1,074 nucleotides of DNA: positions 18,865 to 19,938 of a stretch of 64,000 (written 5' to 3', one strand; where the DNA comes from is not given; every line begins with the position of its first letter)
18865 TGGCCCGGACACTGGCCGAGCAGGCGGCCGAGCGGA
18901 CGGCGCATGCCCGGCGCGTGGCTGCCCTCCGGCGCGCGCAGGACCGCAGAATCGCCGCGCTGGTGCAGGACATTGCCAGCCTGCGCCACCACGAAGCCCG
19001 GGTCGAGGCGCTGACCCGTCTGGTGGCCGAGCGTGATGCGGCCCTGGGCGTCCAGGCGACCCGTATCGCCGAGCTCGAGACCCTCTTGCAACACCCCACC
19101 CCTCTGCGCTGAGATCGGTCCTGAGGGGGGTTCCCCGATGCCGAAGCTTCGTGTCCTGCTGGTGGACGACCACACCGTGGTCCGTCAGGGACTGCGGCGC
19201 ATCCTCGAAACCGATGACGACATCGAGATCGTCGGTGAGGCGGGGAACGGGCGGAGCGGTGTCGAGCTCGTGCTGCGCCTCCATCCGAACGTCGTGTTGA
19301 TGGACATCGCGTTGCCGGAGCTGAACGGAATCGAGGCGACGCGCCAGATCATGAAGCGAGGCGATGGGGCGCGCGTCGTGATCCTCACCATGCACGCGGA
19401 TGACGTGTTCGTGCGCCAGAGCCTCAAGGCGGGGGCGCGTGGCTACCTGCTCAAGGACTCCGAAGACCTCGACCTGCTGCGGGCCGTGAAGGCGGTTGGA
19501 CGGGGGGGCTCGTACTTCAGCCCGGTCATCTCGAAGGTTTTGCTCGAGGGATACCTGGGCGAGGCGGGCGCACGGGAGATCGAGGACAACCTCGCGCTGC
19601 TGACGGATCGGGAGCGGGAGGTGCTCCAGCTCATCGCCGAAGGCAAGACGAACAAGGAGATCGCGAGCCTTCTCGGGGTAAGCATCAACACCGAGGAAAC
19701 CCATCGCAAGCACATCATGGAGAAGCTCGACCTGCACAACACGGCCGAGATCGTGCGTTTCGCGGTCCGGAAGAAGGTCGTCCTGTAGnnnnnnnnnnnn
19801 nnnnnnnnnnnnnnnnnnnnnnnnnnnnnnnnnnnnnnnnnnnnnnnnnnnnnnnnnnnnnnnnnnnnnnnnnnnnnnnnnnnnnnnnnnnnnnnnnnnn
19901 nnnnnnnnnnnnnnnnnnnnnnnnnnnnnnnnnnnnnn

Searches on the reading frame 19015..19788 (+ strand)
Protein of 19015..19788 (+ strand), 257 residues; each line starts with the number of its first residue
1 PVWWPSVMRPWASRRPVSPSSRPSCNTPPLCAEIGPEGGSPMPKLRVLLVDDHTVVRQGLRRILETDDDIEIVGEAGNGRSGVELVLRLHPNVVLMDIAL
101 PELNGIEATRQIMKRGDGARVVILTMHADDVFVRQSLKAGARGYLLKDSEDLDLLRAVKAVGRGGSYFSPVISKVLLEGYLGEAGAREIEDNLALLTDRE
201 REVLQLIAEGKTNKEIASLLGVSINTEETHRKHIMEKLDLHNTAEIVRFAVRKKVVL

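Call 50: search_protein_families(library=pfam, proteins=[window:19015-19788:+], max_evalue=0.00001)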
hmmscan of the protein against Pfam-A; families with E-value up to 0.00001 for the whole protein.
window:19015-19788:+ (257 aa): 3 families
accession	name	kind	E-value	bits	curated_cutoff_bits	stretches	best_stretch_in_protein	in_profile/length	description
PF00072.30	Response_reg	-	5.9e-27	94.5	30.2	1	47-158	1-110/111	Response regulator receiver domain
PF00196.25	GerE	-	4.4e-19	68.3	23.5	1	195-250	2-57/57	Bacterial regulatory proteins, luxR family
PF08281.18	Sigma70_r4_2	-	1.1e-07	31.8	25.7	1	188-238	3-54/54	Sigma-70, region 4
